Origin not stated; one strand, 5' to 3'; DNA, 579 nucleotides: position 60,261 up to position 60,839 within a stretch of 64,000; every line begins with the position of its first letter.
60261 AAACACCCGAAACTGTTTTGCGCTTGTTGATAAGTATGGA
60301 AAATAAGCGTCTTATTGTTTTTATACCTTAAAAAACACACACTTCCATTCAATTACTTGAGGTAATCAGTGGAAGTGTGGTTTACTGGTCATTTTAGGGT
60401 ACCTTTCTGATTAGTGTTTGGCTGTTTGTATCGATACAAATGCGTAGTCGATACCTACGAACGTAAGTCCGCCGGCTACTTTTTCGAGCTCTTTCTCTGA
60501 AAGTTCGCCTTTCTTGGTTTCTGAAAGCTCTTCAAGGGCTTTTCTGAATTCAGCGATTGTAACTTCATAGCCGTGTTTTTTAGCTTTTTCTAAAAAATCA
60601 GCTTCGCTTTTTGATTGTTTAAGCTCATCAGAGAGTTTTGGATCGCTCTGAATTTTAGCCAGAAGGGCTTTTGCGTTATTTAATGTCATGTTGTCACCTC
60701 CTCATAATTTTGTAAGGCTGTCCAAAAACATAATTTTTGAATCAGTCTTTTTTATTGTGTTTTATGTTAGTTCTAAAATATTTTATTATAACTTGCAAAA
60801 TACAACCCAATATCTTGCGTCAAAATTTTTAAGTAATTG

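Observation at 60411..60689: Precursor B: textbook Nif11 leader but a Cys-free, hydrophobic 18-aa core, flanked on both sides by B12-rSAM genes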

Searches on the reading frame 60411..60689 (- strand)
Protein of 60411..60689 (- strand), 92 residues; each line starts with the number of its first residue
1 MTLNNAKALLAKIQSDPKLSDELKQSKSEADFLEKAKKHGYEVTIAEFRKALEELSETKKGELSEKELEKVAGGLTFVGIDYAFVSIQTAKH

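Call 6: search_protein_families(library=pfam, proteins=[window:60411-60689:-], max_evalue=0.01)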
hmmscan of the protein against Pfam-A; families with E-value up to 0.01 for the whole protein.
window:60411-60689:- (92 aa): 1 family
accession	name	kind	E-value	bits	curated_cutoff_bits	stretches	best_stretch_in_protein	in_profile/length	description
PF07862.16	Nif11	-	8.1e-13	48.9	23.8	1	1-48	1-48/48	Nif11 domain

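Call 7: search_protein_families(library=ncbifam, proteins=[window:60411-60689:-], max_evalue=0.01)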
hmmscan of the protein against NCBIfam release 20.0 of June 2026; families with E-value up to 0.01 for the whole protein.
window:60411-60689:- (92 aa): 2 families
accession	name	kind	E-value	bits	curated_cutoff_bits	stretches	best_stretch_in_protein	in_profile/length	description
TIGR03798.1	leader_Nif11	subfamily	6.5e-15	55.1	32.3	1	1-74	1-68/68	Nif11-like leader peptide family RiPP precursor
NF038167.1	cyan_ocin_like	subfamily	0.0036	17.4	32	1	59-80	7-23/72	CTB family bacteriocin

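Call 9: find_homologous_proteins(query=window:60411-60689:-, max_evalue=0.001)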
Query window:60411-60689:- (92 aa): 10 proteins with E <= 0.001 among 25 candidates.
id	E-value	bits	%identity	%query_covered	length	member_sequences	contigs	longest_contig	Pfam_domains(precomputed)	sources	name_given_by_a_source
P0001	2.3e-49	182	100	100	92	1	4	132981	PF07862.17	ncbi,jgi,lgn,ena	ncbi:MAG: Nif11-like leader peptide family RiPP precursor [Candidatus Wallbacteria bacterium]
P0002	5.3e-33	130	74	99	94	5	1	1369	PF07862.17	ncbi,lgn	-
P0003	1.5e-32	129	72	99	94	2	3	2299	PF07862.17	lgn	-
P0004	3.1e-32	128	72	99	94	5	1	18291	PF07862.17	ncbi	-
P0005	4.6e-32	127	72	99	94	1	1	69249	PF07862.17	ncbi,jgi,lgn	-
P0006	2.7e-31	125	70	99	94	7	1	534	PF07862.17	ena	-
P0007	1.1e-30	123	71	99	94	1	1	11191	PF07862.17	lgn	-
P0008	2.7e-29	119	68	99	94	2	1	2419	PF07862.17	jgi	jgi:predicted ribosomally synthesized peptide with nif11-like leader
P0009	2.9e-27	112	62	100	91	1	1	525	PF07862.17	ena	-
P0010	8.4e-24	101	58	99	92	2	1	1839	PF07862.17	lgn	-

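Call 10: find_encoding_contigs(protein=window:60411-60689:-, flank=10000, max_places=10)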
Protein window:60411-60689:- (92 aa): 10 contigs read that carry it; 9 places shown.
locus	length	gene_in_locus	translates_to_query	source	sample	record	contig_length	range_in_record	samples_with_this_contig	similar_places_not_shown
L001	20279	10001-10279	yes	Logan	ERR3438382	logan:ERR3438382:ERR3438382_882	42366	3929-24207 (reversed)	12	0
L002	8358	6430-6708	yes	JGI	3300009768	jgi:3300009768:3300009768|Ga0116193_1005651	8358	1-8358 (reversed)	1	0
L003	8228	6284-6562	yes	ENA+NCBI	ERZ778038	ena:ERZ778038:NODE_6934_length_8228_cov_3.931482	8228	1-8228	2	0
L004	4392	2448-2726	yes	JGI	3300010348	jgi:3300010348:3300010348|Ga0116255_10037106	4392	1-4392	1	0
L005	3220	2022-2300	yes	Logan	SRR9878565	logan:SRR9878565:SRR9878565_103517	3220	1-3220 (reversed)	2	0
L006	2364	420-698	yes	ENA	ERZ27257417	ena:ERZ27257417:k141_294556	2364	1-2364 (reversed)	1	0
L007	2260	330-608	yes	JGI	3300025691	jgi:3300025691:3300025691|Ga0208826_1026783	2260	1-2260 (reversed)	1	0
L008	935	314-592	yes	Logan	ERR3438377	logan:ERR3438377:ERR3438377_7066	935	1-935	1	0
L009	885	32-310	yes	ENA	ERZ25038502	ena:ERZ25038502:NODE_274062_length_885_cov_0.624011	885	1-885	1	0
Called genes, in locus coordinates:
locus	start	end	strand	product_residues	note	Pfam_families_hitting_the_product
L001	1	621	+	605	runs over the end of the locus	PF00072:Response_reg, PF00989:PAS (faint), PF08447:PAS_3, PF13426:PAS_9 (faint), PF13188:PAS_8 (weak), PF07568:HisKA_2, PF02518:HATPase_c, PF13581:HATPase_c_2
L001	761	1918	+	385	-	PF00144:Beta-lactamase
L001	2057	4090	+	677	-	PF00144:Beta-lactamase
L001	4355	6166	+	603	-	PF02310:B12-binding (weak), PF04055:Radical_SAM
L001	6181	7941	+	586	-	PF04055:Radical_SAM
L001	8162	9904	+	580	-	PF02310:B12-binding, PF04055:Radical_SAM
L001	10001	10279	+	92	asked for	PF07862:Nif11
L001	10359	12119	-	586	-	PF02310:B12-binding, PF04055:Radical_SAM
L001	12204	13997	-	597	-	PF02310:B12-binding, PF04055:Radical_SAM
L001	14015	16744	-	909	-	PF02310:B12-binding, PF04055:Radical_SAM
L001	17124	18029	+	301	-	PF00583:Acetyltransf_1 (weak), PF13508:Acetyltransf_7 (faint)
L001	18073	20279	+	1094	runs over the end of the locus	PF13575:DUF4135, PF05147:LANC_like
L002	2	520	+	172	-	?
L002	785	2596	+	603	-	PF02310:B12-binding (weak), PF04055:Radical_SAM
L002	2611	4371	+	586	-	PF04055:Radical_SAM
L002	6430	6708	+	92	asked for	PF07862:Nif11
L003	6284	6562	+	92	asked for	PF07862:Nif11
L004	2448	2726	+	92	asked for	PF07862:Nif11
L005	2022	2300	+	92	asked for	PF07862:Nif11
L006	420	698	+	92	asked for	PF07862:Nif11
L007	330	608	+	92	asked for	PF07862:Nif11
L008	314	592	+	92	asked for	PF07862:Nif11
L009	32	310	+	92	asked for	PF07862:Nif11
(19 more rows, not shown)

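Call 15: find_encoding_contigs(protein=P0005, flank=10000, max_places=3)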
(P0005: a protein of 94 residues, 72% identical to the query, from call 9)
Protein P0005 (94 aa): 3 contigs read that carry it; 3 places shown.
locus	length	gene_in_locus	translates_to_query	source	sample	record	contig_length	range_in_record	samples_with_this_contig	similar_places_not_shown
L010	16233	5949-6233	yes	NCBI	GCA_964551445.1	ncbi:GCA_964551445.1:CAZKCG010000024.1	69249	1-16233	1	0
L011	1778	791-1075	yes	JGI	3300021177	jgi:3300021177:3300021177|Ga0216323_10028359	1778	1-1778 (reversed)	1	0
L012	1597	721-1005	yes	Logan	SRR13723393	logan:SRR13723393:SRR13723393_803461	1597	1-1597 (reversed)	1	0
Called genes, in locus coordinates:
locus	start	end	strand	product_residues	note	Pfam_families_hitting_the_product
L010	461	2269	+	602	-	PF04055:Radical_SAM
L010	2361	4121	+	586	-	PF02310:B12-binding (weak), PF04055:Radical_SAM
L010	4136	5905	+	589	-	PF02310:B12-binding, PF04055:Radical_SAM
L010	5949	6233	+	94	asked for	PF07862:Nif11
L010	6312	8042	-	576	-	PF02310:B12-binding, PF04055:Radical_SAM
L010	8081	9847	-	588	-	PF02310:B12-binding, PF04055:Radical_SAM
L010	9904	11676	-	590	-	PF02310:B12-binding, PF04055:Radical_SAM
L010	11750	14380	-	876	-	PF02310:B12-binding, PF04055:Radical_SAM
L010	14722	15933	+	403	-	PF01041:DegT_DnrJ_EryC1, PF00155:Aminotran_1_2 (weak), PF01212:Beta_elim_lyase (weak)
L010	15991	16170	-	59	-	PF09723:Zn_ribbon_8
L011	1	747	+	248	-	?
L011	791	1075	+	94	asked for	PF07862:Nif11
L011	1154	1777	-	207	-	?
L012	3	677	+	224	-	?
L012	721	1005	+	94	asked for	PF07862:Nif11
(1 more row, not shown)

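Call 16: find_encoding_contigs(protein=P0004, flank=10000, max_places=3)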
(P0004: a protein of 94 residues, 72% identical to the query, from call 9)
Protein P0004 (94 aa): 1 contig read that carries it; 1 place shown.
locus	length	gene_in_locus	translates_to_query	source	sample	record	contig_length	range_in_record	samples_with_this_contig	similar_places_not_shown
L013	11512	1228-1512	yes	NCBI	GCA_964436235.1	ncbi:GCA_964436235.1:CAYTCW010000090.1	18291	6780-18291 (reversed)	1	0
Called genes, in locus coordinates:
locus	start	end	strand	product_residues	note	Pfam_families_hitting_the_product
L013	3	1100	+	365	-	?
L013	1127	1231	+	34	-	-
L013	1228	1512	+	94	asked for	PF07862:Nif11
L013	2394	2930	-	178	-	-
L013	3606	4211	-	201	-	-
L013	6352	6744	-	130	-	-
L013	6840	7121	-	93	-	-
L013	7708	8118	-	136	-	-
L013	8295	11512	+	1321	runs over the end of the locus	PF00353:HemolysinCabind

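Call 17: find_encoding_contigs(protein=P0007, flank=10000, max_places=3)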
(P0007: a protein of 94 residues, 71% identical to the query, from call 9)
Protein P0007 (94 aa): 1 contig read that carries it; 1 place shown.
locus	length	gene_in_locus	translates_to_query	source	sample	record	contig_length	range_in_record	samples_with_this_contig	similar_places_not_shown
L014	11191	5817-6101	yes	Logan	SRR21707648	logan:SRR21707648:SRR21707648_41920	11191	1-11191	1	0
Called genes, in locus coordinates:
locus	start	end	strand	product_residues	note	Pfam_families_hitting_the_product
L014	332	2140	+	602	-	PF04055:Radical_SAM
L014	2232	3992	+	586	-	PF02310:B12-binding (weak), PF04055:Radical_SAM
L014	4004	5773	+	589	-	PF02310:B12-binding, PF04055:Radical_SAM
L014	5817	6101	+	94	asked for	PF07862:Nif11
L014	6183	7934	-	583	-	PF02310:B12-binding, PF04055:Radical_SAM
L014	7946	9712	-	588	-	PF02310:B12-binding, PF04055:Radical_SAM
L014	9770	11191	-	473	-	?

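Call 41: find_related_loci(query=A1, collection=genome_contigs, flank=10000)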
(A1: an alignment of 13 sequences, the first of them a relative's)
Query A1 (92 aa) in genome_contigs; peptide patterns used: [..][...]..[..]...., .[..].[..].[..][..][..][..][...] (x = any residue, [..] = any of these).
174 stretches matched a pattern; 41 encode a relative of the query (tblastn E <= 1e-3); 41 distinct loci.
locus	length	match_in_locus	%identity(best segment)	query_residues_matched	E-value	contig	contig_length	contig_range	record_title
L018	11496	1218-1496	75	1-91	2e-40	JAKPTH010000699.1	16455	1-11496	MAG: bacterium isolate JPNA_metabat.86 k141_1609466, whole genome shotgun sequence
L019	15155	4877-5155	71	1-91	5e-39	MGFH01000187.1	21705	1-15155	MAG: Candidatus Wallbacteria bacterium GWC2_49_35 gwc2_scaffold_4820, whole genome shotgun sequence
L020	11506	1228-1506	72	1-91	5e-39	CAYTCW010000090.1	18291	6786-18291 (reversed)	MAG TPA_asm: uncultured bacterium isolate SRP192927_co10_55 genome assembly, contig: NODE_1898_length_18291_cov_8.842784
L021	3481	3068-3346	72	1-91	3e-39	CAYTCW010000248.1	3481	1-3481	MAG TPA_asm: uncultured bacterium isolate SRP192927_co10_55 genome assembly, contig: NODE_31634_length_3481_cov_3.921191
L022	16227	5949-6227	72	1-91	7e-39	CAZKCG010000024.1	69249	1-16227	MAG TPA_asm: uncultured bacterium isolate SRP302447_co1_224 genome assembly, contig: NODE_1264_length_69249_cov_7.123869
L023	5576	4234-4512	71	1-91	2e-38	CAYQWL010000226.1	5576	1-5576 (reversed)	MAG TPA_asm: uncultured bacterium isolate SRP263991_co4_139 genome assembly, contig: NODE_24251_length_5576_cov_5.614744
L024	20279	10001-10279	70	1-91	8e-38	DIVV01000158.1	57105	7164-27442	MAG TPA_asm: bacterium UBP16_UBA6123 isolate UBA6123 UBA6123_contig_25894, whole genome shotgun sequence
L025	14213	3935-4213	52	1-92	3e-26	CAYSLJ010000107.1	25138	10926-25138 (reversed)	MAG TPA_asm: uncultured Synergistia bacterium isolate SRP239243_co1_332 genome assembly, contig: NODE_2961_length_25138_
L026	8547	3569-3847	52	1-92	4e-26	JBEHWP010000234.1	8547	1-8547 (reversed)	MAG: Vulcanimicrobiota bacterium isolate ER1 k141_58348_length_8547_cov_7.0000, whole genome shotgun sequence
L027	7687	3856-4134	52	1-92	3e-26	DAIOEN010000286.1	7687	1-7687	MAG TPA_asm: Vulcanimicrobiota bacterium isolate CTOTU7676 NODE_14887_length_7687_cov_30.048611, whole genome shotgun se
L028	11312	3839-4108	51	1-90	3e-25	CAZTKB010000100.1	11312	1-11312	MAG TPA_asm: uncultured Desulfobacterales bacterium isolate binchicken_co168_200 genome assembly, contig: NODE_9762_leng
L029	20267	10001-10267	44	1-91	3e-20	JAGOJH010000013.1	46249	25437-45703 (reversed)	MAG: Thermoclostridium sp. isolate Go_SlDig_bin_309 Go_SlDig_2044_length_46249_cov_6.638676, whole genome shotgun sequen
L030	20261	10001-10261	46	3-91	5e-20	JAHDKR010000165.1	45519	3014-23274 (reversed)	MAG: Synergistaceae bacterium isolate LM3-B12.1 k141_20891, whole genome shotgun sequence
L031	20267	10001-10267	44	1-91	5e-20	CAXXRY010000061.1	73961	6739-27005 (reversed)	MAG: Aminobacteriaceae bacterium isolate 73440aae-3b96-4bfa-a47d-8f80ded2de5b genome assembly, contig: contig_61, whole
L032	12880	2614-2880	44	1-91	1e-19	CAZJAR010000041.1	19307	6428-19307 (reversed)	MAG TPA_asm: uncultured Synergistaceae bacterium isolate SRP294416_co1_386 genome assembly, contig: NODE_5620_length_193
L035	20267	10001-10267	43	1-91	1e-19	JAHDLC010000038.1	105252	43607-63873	MAG: Synergistaceae bacterium isolate LM3-B4.3 k141_47545, whole genome shotgun sequence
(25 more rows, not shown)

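Call 53: search_protein_families(library=pfam, proteins=[L024:2099-3973:-, L024:18626-19807:+, L024:19867-20250:-, L035:3192-5168:+, L035:5218-6048:+, L035:6148-6939:-, L035:8143-9594:-, L035:19352-20233:-, L035:2179-3195:+, L001:2057-4090:+], max_evalue=0.001)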
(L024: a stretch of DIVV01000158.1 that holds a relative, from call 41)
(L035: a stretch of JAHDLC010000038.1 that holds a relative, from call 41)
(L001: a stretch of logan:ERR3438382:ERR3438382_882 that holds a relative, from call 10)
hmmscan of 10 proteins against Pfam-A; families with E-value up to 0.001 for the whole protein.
L024:2099-3973:- (624 aa): 1 family
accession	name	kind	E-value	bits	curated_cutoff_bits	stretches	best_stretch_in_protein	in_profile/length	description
PF03415.19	Peptidase_C11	-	8.5e-44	151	25.8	1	291-615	50-359/359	Clostripain family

L024:18626-19807:+ (393 aa): 1 family
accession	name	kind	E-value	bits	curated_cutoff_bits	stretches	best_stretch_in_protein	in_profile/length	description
PF00144.29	Beta-lactamase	-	4.8e-56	190.7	27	1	55-351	2-307/329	Beta-lactamase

L024:19867-20250:- (127 aa): 0 families

L035:3192-5168:+ (658 aa): 4 families
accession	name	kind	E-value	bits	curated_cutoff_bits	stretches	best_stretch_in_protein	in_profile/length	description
PF07228.17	SpoIIE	-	3.5e-40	138.4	25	1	454-647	1-191/192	Stage II sporulation protein E (SpoIIE)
PF22673.2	MCP-like_PDC_1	-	2.8e-16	60.4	27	1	98-210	3-112/113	Methyl-accepting chemotaxis protein-like, first PDC sensor domain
PF02743.24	dCache_1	-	5e-16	59.4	45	1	148-300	92-239/240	Cache domain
PF00672.30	HAMP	-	1.2e-15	58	25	1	335-386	1-51/53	HAMP domain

L035:5218-6048:+ (276 aa): 1 family
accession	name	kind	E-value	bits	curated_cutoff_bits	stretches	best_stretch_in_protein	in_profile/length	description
PF06177.16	QueT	-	2.3e-16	60.8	33.7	1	18-181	2-140/141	QueT transporter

L035:6148-6939:- (263 aa): 4 families
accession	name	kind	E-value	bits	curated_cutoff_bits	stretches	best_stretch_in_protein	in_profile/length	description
PF13411.12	MerR_1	-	4.2e-13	49.6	21.6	1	13-80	3-68/69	MerR HTH family regulatory protein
PF00376.29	MerR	-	1.8e-11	44.1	28.2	1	13-50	2-38/38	MerR family regulatory protein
PF09278.17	MerR-DNA-bind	-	1e-06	29.7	25.4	1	59-114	5-65/65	MerR, DNA binding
PF06445.20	GyrI-like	-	1.2e-06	29.4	26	1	192-245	88-143/155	GyrI-like small molecule binding domain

L035:8143-9594:- (483 aa): 1 family
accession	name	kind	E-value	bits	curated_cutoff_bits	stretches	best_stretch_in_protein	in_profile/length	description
PF02321.23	OEP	-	1.4e-27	97.1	22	2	301-476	12-187/187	Outer membrane efflux protein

L035:19352-20233:- (293 aa): 7 families
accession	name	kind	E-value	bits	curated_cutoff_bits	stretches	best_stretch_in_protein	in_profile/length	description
PF00005.33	ABC_tran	-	3.4e-31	109.1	25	1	75-223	1-137/137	ABC transporter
PF02463.25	SMC_N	-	1.7e-06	28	40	0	159-261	118-209/220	RecF/RecN/SMC N terminal domain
PF13401.12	AAA_22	-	9.8e-06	26.3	27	1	86-225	6-96/130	AAA domain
PF13191.12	AAA_16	-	1.3e-05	26.2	32.6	1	84-242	23-161/167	AAA ATPase domain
PF13481.12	AAA_25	-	0.00044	20.4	27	0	68-102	15-50/195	AAA domain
PF13304.12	AAA_21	-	0.00074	20.1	27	0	87-108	1-22/304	AAA domain, putative AbiEii toxin, Type IV TA system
PF03193.22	RsgA_GTPase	-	0.00088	19.6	30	0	84-110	106-131/174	RsgA GTPase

L035:2179-3195:+ (338 aa): 1 family
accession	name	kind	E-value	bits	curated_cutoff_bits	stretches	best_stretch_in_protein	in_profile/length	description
PF09084.16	NMT1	-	4.3e-34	118.7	20.5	1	49-259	1-216/216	NMT1/THI5 like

L001:2057-4090:+ (677 aa): 1 family
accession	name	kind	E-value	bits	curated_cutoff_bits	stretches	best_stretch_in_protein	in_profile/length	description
PF00144.29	Beta-lactamase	-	5.5e-58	197.1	27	1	55-363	12-313/329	Beta-lactamase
